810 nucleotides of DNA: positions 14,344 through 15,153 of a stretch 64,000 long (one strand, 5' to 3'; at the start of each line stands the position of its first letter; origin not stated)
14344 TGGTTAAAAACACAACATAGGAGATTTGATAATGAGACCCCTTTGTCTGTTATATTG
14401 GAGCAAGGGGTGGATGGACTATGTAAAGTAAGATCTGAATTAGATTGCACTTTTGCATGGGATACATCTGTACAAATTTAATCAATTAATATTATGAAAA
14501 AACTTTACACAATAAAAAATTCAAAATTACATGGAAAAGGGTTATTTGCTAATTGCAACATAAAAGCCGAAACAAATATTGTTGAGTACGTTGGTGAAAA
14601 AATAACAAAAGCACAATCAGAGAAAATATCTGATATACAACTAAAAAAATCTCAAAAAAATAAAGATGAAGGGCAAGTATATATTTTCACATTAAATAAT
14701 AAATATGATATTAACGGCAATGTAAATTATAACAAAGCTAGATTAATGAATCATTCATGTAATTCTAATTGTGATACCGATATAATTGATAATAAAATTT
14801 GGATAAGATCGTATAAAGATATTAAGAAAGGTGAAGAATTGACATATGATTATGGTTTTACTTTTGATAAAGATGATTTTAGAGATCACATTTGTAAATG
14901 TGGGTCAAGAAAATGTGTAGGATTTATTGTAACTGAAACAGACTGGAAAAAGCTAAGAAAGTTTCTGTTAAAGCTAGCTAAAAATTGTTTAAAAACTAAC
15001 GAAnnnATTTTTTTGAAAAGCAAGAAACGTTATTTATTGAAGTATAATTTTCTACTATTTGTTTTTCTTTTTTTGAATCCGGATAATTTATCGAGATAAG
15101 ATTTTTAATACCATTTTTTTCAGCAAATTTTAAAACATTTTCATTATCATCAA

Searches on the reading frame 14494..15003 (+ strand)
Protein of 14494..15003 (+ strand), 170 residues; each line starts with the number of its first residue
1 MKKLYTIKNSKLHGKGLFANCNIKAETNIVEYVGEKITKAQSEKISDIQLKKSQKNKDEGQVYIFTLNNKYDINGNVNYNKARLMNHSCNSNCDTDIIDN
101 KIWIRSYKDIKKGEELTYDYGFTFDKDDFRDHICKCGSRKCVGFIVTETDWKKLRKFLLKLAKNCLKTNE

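Call 3: search_protein_families(library=pfam, proteins=[window:14494-15003:+], max_evalue=1)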
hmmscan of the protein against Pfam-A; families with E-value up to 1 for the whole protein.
window:14494-15003:+ (170 aa): 1 family
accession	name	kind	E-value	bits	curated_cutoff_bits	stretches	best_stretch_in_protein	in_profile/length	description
PF00856.33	SET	-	2.5e-23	82.9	22.4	1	14-121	1-105/105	SET domain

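Call 6: find_homologous_proteins(query=window:14494-15003:+)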
Query window:14494-15003:+ (170 aa): 1154 proteins with E <= 0.001 among 1201 candidates; the best 120 are listed.
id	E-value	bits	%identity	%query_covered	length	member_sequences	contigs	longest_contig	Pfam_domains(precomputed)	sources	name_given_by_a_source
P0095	3.1e-108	377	99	100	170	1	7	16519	PF00856.34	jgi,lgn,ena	-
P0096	3.0e-103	361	95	100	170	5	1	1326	PF00856.34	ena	-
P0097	3.8e-94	331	84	100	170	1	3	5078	PF00856.34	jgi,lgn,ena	jgi:SET domain-containing protein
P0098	5.5e-94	331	84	100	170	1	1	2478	PF00856.34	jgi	jgi:SET domain-containing protein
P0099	5.8e-94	331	83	99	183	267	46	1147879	PF00856.34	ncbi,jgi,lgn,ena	-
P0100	1.6e-93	329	84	100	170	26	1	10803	PF00856.34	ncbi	-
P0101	2.2e-93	329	84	100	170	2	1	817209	PF00856.34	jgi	jgi:SET domain-containing protein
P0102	4.0e-93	328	84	99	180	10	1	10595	PF00856.34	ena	-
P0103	5.8e-93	327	85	100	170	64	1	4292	PF00856.34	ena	-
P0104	9.6e-93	327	85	100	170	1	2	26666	PF00856.34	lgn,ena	-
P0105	4.8e-91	321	82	100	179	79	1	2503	PF00856.34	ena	-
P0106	1.1e-90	320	83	99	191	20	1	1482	PF00856.34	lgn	-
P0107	1.5e-90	320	80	100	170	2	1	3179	PF00856.34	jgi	-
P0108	2.6e-90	319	81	100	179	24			PF00856.34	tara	tara:strand:- start:79 stop:618 length:540 start_codon:yes stop_codon:yes gene_type:complete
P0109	3.0e-90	319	81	99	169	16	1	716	PF00856.34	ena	-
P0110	6.9e-90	317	81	99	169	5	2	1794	PF00856.34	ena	-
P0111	1.7e-89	316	82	99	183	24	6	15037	PF00856.34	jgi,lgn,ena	-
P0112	9.8e-89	314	79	100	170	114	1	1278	PF00856.34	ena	-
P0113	3.3e-84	299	79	99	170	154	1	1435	PF00856.34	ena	-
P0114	1.5e-77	277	83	85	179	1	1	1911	PF00856.34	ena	-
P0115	2.0e-74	267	70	100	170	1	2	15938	PF00856.34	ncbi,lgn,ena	-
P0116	3.2e-74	266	76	90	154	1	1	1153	PF00856.34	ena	-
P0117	6.3e-74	265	71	98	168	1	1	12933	PF00856.34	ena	-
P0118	6.3e-69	249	75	86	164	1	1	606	PF00856.34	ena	-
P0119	1.6e-65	238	66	96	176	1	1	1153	PF00856.34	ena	-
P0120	4.1e-64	234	66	88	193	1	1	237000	PF00856.34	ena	-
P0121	4.2e-64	233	65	91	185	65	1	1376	PF00856.34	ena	-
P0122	6.3e-64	233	72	86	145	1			PF00856.34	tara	tara:strand:+ start:923 stop:1360 length:438 start_codon:yes stop_codon:yes gene_type:complete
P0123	5.5e-63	230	60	98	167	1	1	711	PF00856.34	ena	-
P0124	8.7e-63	229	69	89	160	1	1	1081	PF00856.34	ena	-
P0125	7.4e-62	226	62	96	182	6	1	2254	PF00856.34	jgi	-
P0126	2.0e-61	225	58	95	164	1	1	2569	PF00856.34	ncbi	-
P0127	9.3e-61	223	82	68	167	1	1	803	PF02817.23,PF00856.34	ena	-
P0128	7.8e-60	220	58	93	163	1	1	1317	PF00856.34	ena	-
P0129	8.1e-60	220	57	95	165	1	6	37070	PF00856.34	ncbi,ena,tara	tara:strand:- start:999 stop:1496 length:498 start_codon:yes stop_codon:yes gene_type:complete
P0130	5.8e-59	217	57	95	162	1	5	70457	PF00856.34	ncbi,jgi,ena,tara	tara:strand:- start:205 stop:693 length:489 start_codon:yes stop_codon:yes gene_type:complete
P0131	3.5e-58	214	56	93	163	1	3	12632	PF00856.34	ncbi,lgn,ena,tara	tara:strand:- start:145 stop:636 length:492 start_codon:yes stop_codon:yes gene_type:complete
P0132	4.7e-58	214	56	86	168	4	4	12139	PF00856.34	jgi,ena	-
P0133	7.2e-58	213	56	93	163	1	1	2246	PF00856.34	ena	-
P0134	8.0e-58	213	59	88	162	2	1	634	PF00856.34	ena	-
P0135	9.2e-58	213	55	94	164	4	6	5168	PF00856.34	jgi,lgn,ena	-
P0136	9.5e-58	213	82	69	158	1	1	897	PF02666.21,PF00856.34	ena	-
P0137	1.2e-57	212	55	95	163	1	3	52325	PF00856.34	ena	-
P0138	1.5e-57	212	57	95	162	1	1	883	PF00856.34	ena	-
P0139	1.8e-57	212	59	92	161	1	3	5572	PF00856.34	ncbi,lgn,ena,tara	tara:strand:- start:462 stop:947 length:486 start_codon:yes stop_codon:yes gene_type:complete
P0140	2.0e-57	212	61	87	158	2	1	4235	PF00856.34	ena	-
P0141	2.4e-57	212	58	88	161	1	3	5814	PF00856.34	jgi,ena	-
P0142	3.1e-57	211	57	95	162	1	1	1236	PF00856.34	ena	-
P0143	3.3e-57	211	55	94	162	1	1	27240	PF00856.34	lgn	-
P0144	3.4e-57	211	56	95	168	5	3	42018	PF00856.34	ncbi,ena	-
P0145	3.8e-57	211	55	94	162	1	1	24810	PF00856.34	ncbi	-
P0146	4.8e-57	211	58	94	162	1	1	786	PF00856.34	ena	-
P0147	7.3e-57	210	70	76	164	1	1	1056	PF00856.34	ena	-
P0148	7.5e-57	210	55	94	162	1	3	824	PF00856.34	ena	-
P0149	8.6e-57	210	55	94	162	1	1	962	PF00856.34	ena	-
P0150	1.2e-56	209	56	89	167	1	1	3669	PF00856.34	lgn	-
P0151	1.2e-56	209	57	88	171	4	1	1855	PF00856.34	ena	-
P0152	1.4e-56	209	59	87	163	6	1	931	PF00856.34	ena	-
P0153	1.6e-56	209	54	94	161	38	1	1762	PF00856.34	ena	-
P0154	1.7e-56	209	56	94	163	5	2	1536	PF00856.34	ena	-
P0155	3.8e-56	208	54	96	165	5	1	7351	PF00856.34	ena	-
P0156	4.3e-56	207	58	88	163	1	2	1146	PF00856.34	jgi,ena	-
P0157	4.4e-56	207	56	91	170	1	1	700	PF00856.34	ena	-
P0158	5.3e-56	207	57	87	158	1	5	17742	PF00856.34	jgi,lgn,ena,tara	tara:strand:+ start:149 stop:625 length:477 start_codon:yes stop_codon:yes gene_type:complete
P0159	6.0e-56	207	55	87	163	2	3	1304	PF00856.34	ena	-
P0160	7.7e-56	207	58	88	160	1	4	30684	PF00856.34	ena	-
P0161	8.7e-56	206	59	93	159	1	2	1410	PF00856.34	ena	-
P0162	9.5e-56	206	82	66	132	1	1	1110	PF00856.34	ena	-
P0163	1.0e-55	206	56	94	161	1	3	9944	PF00856.34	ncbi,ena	-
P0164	1.2e-55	206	55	92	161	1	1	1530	PF00856.34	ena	-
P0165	1.6e-55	206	57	92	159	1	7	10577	PF00856.34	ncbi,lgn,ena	-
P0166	1.7e-55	206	53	94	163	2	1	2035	PF00856.34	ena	-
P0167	1.9e-55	205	57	92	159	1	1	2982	PF00856.34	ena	-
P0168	1.9e-55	205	57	94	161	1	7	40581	PF00856.34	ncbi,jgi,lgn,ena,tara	tara:strand:- start:895 stop:1380 length:486 start_codon:yes stop_codon:yes gene_type:complete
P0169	2.0e-55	205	55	95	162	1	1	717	PF00856.34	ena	-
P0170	2.1e-55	205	55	91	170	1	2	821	PF00856.34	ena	-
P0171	2.1e-55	205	57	92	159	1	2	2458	PF00856.34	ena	-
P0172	2.5e-55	205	57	94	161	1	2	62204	PF00856.34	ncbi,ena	-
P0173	2.5e-55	205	56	94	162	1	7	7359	PF00856.34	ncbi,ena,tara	tara:strand:+ start:1069 stop:1557 length:489 start_codon:yes stop_codon:yes gene_type:complete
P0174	3.0e-55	205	57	88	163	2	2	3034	PF00856.34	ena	-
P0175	3.1e-55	205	76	70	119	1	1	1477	PF00856.34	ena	-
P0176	3.4e-55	204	57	92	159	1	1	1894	PF00856.34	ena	-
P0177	3.9e-55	204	55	91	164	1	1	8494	PF00856.34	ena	-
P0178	4.1e-55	204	82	66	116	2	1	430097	PF00856.34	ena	-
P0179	5.3e-55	204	56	94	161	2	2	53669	PF00856.34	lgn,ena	-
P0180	5.5e-55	204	56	94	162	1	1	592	PF00856.34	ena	-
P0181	5.6e-55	204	54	95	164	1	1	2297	PF00856.34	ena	-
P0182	5.9e-55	204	55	88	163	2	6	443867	PF00856.34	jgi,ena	-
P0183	6.4e-55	204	54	94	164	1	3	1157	PF00856.34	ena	-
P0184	6.6e-55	204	55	91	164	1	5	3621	PF00856.34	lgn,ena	-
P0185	6.8e-55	203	55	91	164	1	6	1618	PF00856.34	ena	-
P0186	7.0e-55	203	54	94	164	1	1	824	PF00856.34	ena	-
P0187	7.5e-55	203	56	87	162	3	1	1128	PF00856.34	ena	-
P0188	7.8e-55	203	54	97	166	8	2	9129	PF00856.34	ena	-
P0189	9.1e-55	203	58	84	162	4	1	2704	PF00856.34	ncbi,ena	-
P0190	9.2e-55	203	56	95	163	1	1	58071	PF00856.34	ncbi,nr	ncbi:SET domain-containing protein-lysine N-methyltransferase [Pelagibacterales bacterium]|nr:SET do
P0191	9.9e-55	203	55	94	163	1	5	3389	PF00856.34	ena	-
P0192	1.2e-54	203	55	93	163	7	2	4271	PF00856.34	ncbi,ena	-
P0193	1.3e-54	203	55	91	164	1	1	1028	PF00856.34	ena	-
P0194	1.3e-54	203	56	88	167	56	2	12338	PF00856.34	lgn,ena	-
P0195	1.3e-54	203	54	94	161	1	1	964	PF00856.34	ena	-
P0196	1.4e-54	202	59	92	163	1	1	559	PF00856.34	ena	-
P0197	1.6e-54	202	55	87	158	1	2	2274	PF00856.34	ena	-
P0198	2.1e-54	202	51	96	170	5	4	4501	PF00856.34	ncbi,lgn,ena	-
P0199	2.2e-54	202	54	94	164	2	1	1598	PF00856.34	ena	-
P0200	2.9e-54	201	53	95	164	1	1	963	PF00856.34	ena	-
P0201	3.1e-54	201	54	94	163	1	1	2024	PF00856.34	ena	-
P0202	3.6e-54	201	55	92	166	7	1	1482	PF00856.34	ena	-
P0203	3.6e-54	201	57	89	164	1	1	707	PF00856.34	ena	-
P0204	4.1e-54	201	54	88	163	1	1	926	PF00856.34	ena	-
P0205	6.7e-54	200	57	87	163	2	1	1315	PF00856.34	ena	-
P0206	7.3e-54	200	54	93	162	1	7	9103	PF00856.34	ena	-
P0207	7.6e-54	200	54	95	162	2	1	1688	PF00856.34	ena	-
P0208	8.7e-54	200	57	89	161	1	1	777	PF00856.34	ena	-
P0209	1.1e-53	200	53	94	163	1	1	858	PF00856.34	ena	-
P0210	1.2e-53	199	55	94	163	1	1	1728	PF00856.34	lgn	-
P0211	1.2e-53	199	55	88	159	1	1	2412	PF00856.34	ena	-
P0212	1.4e-53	199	53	95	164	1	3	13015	PF00856.34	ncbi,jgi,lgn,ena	-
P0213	1.4e-53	199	54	91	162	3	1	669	PF00856.34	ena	-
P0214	1.5e-53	199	57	91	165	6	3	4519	PF00856.34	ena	-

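Call 14: search_protein_families(library=ncbifam, proteins=[window:14494-15003:+], max_evalue=1)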
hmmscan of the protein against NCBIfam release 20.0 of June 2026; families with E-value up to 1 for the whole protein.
window:14494-15003:+ (170 aa): 2 families
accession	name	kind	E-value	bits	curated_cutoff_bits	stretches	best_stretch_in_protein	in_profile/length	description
NF043024.1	T4SS_AnkI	equivalog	8.9e-06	24.7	550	1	11-121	32-140/439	Dot/Icm T4SS effector AnkI/LegAS4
TIGR02775.1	TrbG_Ti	equivalog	0.038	13.5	180.85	1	29-88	93-152/206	P-type conjugative transfer protein TrbG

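Call 23: find_encoding_contigs(protein=P0120, flank=4000, max_places=2)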
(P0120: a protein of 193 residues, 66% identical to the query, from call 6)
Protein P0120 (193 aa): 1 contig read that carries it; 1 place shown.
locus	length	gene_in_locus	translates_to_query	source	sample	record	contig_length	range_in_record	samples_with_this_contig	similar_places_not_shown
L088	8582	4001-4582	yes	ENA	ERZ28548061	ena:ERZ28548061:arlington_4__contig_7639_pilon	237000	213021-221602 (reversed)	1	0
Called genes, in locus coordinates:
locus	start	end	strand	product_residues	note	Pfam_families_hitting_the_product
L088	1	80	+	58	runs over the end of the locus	-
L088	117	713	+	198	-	PF14748:P5CR_dimer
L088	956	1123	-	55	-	-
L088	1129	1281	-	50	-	-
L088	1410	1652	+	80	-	-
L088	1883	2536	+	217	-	PF00561:Abhydrolase_1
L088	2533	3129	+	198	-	PF07021:MetW, PF13489:Methyltransf_23, PF13847:Methyltransf_31, PF13649:Methyltransf_25, PF08241:Methyltransf_11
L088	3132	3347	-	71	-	PF05099:TerB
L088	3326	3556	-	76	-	-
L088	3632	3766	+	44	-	-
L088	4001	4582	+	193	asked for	PF00856:SET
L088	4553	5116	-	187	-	PF00702:Hydrolase (weak), PF13419:HAD_2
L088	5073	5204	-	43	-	-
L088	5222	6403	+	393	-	PF07690:MFS_1, PF00083:Sugar_tr (weak), PF03209:PUCC (faint), PF05977:MFS_3 (faint), PF00083:Sugar_tr (weak), PF07690:MFS_1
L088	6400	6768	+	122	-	PF09996:DUF2237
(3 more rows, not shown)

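Call 24: find_encoding_contigs(protein=P0130, flank=4000, max_places=2)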
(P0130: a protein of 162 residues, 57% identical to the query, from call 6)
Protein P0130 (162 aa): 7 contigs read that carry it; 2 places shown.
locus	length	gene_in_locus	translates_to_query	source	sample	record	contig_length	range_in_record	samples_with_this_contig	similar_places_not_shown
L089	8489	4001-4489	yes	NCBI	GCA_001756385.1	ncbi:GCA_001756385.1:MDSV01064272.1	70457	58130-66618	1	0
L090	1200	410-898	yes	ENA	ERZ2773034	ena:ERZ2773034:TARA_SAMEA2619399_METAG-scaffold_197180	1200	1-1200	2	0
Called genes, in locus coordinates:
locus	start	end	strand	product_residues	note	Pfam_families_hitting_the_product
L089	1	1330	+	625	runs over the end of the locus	PF13727:CoA_binding_3, PF02629:CoA_binding (weak), PF22674:C2185-like_N, PF01370:Epimerase, PF02719:Polysacc_synt_2, PF04321:RmlD_sub_bind (weak), PF16363:GDP_Man_Dehyd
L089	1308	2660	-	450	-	-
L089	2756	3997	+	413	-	PF04932:Wzy_C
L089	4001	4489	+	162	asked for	PF00856:SET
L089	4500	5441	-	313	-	PF17773:UPF0176_N, PF00581:Rhodanese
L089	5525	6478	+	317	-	PF00953:Glycos_transf_4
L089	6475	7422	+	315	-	PF01408:GFO_IDH_MocA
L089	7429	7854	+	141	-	PF14667:Polysacc_synt_C (weak)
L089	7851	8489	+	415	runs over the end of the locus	PF08421:Methyltransf_13, PF13489:Methyltransf_23, PF13847:Methyltransf_31 (faint), PF08241:Methyltransf_11, PF08242:Methyltransf_12, PF13649:Methyltransf_25, PF08484:Methyltransf_14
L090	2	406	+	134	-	?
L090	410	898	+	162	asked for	PF00856:SET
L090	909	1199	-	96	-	?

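Call 25: find_encoding_contigs(protein=P0182, flank=4000, max_places=2)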
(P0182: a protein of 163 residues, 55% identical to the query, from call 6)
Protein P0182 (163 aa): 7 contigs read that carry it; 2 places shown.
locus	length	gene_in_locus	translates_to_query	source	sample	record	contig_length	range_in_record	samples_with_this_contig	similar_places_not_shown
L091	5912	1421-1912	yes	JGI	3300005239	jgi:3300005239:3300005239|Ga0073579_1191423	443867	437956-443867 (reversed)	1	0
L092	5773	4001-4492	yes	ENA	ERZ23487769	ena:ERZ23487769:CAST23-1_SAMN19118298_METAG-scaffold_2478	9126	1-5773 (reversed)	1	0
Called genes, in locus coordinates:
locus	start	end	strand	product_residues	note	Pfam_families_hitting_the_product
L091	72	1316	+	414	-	PF04932:Wzy_C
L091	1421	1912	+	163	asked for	PF00856:SET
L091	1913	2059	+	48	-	-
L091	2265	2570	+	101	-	-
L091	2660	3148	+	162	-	PF00856:SET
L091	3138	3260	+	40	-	-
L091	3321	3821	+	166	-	PF08645:PNK3P, PF13344:Hydrolase_6 (faint), PF13419:HAD_2 (faint), PF13242:Hydrolase_like (weak)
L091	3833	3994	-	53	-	-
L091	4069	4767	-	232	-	PF17773:UPF0176_N, PF00581:Rhodanese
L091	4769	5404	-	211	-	PF00730:HhH-GPD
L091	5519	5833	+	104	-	PF02036:SCP2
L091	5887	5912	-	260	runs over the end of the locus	PF00459:Inositol_P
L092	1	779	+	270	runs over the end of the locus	PF00456:Transketolase_N, PF13292:DXP_synthase_N (weak), PF00676:E1_dh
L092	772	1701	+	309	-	-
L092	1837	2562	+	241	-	PF02397:Bac_transf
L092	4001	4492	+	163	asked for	PF00856:SET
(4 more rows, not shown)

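Call 46: search_solved_structures(query=window:14494-15003:+, max_evalue=0.001, show_alignments=2)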
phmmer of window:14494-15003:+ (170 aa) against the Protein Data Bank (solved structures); distinct sequences matched with E-value up to 0.001: 117 (the best 60 are shown).
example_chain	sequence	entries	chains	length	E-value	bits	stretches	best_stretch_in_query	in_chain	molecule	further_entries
4z4p_A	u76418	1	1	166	8.4e-20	74.6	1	7-142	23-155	Histone-lysine N-methyltransferase 2D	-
7w67_C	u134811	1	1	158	7.8e-19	71.4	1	6-145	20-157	Histone-lysine N-methyltransferase 2A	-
7w6a_C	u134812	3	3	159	8e-19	71.4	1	6-145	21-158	Histone-lysine N-methyltransferase 2A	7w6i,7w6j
6ven_N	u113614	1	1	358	9.5e-19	71.2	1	5-145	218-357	Histone-lysine N-methyltransferase, H3 lysine-4 specific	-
7u5v_A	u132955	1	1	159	1e-18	71.1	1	8-145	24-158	Histone-lysine N-methyltransferase 2A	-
5f59_A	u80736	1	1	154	1.3e-18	70.8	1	7-141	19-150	Histone-lysine N-methyltransferase 2C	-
5f6k_C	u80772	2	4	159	1.3e-18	70.7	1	7-141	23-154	Histone-lysine N-methyltransferase 2C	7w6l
6kiw_K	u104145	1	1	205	2.8e-18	69.6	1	7-141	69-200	Histone-lysine N-methyltransferase 2C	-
2w5y_A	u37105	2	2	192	3.1e-18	69.5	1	6-145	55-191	HISTONE-LYSINE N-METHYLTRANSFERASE HRX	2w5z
6kiu_K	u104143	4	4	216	4.4e-18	69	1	6-145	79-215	Histone-lysine N-methyltransferase 2A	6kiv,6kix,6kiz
7ud5_K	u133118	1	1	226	5e-18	68.8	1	6-145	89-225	cDNA FLJ56846, highly similar to Zinc finger protein HRX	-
9yl3_K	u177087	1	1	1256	8.6e-18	68.1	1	7-141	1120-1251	[histone H3]-lysine(4) N-methyltransferase,Histone-lysine N-methyltransferase 2D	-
9yle_K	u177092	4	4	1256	8.6e-18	68.1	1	7-141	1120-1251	[histone H3]-lysine(4) N-methyltransferase,Histone-lysine N-methyltransferase 2D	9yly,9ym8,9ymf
5f5e_A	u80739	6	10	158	2.1e-17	66.8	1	6-145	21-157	Histone-lysine N-methyltransferase 2A | Histone-lysine N-methyltransferase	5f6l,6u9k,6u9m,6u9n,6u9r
6bx3_E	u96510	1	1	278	3.6e-17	66.1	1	5-141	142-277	Histone-lysine N-methyltransferase, H3 lysine-4 specific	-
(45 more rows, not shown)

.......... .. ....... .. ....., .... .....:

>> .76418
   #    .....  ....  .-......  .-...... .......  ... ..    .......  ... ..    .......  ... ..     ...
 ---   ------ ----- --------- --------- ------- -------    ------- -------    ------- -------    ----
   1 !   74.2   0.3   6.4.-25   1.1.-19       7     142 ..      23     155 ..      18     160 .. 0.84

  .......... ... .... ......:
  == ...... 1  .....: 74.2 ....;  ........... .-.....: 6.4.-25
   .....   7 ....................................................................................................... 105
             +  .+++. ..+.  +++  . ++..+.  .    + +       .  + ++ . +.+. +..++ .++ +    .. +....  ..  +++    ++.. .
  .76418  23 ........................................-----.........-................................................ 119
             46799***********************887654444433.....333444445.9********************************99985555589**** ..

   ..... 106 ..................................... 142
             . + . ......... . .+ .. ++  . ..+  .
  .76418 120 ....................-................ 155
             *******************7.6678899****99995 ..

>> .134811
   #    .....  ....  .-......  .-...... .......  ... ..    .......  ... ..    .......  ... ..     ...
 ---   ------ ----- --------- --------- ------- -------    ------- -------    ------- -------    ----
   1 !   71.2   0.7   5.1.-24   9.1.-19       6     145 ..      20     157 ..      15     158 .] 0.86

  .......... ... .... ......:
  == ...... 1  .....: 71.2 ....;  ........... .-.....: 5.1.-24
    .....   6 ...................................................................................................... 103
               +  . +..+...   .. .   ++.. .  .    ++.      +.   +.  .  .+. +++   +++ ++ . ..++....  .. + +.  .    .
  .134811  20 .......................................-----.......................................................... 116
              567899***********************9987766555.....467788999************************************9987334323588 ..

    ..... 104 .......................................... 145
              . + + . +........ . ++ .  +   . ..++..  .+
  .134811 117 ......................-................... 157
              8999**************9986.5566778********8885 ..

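Call 50: find_encoding_contigs(protein=P0172, flank=3000, max_places=1)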
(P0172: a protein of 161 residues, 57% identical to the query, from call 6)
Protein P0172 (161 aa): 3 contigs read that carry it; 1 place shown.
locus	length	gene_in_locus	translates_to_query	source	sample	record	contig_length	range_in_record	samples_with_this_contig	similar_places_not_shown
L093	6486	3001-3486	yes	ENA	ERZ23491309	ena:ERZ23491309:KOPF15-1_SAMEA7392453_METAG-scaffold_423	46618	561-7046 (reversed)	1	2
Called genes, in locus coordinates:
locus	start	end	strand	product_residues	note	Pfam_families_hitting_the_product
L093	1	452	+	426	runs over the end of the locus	PF04932:Wzy_C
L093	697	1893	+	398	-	-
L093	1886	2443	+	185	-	PF13580:SIS_2, PF01380:SIS (weak)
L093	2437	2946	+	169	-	PF00702:Hydrolase (weak), PF08645:PNK3P, PF13344:Hydrolase_6 (faint), PF13419:HAD_2 (faint), PF13242:Hydrolase_like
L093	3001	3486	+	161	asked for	PF00856:SET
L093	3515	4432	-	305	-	PF17773:UPF0176_N, PF00581:Rhodanese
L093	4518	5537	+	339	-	PF01370:Epimerase, PF04321:RmlD_sub_bind, PF16363:GDP_Man_Dehyd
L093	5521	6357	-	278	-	PF19576:Acyltransf_2, PF01553:Acyltransferase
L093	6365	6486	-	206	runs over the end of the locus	PF00730:HhH-GPD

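Call 51: find_encoding_contigs(protein=P0137, flank=3000, max_places=1)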
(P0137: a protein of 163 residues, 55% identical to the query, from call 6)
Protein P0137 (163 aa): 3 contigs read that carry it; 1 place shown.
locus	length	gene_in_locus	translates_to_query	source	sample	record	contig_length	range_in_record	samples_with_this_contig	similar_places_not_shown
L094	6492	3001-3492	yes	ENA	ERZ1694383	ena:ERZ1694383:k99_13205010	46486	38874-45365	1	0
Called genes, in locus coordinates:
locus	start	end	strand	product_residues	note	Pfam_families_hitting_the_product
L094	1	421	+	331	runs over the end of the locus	PF00953:Glycos_transf_4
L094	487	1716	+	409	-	-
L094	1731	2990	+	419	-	PF04932:Wzy_C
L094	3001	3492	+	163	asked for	PF00856:SET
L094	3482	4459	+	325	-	PF00294:PfkB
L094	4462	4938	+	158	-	PF01467:CTP_transf_like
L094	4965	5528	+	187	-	PF13580:SIS_2, PF01380:SIS (weak)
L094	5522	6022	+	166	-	PF08645:PNK3P, PF13344:Hydrolase_6 (faint), PF13419:HAD_2 (faint), PF13242:Hydrolase_like (weak)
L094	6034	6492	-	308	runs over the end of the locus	PF17773:UPF0176_N, PF00581:Rhodanese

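Call 52: find_encoding_contigs(protein=P0144, flank=3000, max_places=1)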
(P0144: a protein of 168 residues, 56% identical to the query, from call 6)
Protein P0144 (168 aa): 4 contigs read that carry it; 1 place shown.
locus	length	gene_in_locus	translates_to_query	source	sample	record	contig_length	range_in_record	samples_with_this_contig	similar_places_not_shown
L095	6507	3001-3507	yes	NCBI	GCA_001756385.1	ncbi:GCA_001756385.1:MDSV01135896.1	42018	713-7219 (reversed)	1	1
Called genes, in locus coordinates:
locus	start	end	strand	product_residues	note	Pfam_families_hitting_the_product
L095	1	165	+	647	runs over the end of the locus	PF13727:CoA_binding_3 (weak), PF22674:C2185-like_N (faint), PF01073:3Beta_HSD (weak), PF01370:Epimerase, PF02719:Polysacc_synt_2, PF04321:RmlD_sub_bind, PF16363:GDP_Man_Dehyd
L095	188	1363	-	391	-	PF02706:Wzz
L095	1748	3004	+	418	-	PF04932:Wzy_C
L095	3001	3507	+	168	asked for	PF00856:SET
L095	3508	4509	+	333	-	PF01073:3Beta_HSD, PF01370:Epimerase, PF02719:Polysacc_synt_2, PF04321:RmlD_sub_bind (weak), PF05368:NmrA (faint), PF07993:NAD_binding_4 (weak), PF13460:NAD_binding_10 (weak), PF16363:GDP_Man_Dehyd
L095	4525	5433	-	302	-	PF17773:UPF0176_N, PF00581:Rhodanese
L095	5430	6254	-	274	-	PF19576:Acyltransf_2, PF01553:Acyltransferase (faint)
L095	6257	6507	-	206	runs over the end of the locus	PF00730:HhH-GPD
